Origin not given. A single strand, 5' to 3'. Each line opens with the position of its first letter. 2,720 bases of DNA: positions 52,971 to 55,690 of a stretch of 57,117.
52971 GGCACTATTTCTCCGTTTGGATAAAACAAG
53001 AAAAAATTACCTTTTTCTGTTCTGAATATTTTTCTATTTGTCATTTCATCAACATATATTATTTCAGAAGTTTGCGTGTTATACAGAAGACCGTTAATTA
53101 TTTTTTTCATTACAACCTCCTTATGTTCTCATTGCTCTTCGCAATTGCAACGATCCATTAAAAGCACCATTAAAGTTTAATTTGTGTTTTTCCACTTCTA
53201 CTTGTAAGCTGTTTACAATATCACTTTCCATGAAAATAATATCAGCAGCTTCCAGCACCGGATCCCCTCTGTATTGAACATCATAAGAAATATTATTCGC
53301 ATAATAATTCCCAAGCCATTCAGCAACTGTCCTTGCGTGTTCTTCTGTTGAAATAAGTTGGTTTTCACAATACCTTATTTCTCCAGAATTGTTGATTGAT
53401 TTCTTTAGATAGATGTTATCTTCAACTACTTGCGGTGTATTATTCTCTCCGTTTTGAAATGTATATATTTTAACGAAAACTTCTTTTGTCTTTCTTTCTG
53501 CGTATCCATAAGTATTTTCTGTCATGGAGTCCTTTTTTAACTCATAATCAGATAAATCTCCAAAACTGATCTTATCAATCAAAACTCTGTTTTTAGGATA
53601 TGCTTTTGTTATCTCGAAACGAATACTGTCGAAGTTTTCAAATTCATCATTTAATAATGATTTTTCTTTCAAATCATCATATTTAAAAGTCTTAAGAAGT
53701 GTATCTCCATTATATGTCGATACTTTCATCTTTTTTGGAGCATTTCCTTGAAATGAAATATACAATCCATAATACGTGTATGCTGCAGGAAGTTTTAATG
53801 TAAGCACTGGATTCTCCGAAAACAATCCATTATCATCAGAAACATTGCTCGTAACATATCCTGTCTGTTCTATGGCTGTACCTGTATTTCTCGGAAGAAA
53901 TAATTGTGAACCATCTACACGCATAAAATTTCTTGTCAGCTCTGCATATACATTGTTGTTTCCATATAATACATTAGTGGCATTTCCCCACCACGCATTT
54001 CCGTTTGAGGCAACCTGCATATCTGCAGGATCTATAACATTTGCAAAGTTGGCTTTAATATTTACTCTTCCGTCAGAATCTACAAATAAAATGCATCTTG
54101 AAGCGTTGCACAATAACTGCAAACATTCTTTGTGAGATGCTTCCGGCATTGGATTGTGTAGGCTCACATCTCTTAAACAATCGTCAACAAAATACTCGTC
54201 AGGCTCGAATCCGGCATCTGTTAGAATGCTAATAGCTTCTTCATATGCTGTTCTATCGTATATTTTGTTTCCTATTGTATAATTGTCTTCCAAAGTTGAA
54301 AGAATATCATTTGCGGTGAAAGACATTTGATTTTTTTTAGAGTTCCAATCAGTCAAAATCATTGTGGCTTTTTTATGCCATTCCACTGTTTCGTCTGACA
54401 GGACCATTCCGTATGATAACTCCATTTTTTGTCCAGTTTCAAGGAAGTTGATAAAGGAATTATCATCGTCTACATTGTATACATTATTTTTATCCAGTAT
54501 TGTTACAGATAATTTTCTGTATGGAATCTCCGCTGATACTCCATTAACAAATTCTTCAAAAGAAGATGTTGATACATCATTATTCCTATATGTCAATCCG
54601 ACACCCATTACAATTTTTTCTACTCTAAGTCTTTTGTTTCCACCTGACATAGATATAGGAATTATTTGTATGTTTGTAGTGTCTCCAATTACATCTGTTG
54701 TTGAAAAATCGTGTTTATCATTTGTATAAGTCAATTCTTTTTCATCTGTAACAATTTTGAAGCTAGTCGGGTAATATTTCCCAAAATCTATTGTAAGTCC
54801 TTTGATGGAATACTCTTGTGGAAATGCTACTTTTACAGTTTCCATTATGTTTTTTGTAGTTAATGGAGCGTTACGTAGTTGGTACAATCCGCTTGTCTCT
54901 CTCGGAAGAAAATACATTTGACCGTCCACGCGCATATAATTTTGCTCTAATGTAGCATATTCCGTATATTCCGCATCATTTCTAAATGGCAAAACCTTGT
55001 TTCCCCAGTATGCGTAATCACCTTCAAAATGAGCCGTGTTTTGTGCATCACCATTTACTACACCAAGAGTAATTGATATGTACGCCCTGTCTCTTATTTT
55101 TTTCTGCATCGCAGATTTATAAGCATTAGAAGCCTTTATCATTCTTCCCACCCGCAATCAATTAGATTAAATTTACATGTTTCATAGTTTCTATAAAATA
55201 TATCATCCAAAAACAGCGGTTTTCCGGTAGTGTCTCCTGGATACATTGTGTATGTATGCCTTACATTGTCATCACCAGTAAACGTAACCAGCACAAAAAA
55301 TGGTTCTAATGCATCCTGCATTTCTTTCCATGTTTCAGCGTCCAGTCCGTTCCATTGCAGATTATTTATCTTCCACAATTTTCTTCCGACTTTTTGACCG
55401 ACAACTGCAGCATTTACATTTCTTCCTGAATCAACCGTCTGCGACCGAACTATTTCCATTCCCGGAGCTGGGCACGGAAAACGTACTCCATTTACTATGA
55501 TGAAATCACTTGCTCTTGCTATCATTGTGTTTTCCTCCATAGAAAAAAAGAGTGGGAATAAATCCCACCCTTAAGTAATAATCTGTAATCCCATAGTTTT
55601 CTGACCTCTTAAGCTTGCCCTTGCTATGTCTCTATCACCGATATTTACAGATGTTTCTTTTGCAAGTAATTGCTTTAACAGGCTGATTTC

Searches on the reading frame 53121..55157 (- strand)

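Call 23: search_protein_families(library=phrogs, proteins=[window:53121-55157:-], max_evalue=0.00001)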
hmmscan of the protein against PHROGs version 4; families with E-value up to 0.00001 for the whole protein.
window:53121-55157:- (678 aa): 1 family
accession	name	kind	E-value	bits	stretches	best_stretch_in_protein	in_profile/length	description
phrog_13879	-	unknown function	4.9e-118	395.8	3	6-372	1-382/571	-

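Call 52: search_protein_families(library=pfam, proteins=[window:53121-55157:-], max_evalue=0.01)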
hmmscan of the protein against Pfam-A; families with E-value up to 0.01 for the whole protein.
window:53121-55157:- (678 aa): 0 families

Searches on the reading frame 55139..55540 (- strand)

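Call 62: search_protein_families(library=phrogs, proteins=[window:55139-55540:-], max_evalue=0.001)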
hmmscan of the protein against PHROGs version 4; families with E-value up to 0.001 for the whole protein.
window:55139-55540:- (133 aa): 1 family
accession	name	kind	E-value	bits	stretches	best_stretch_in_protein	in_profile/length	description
phrog_1194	-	unknown function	1.5e-14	55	1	14-128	6-124/125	-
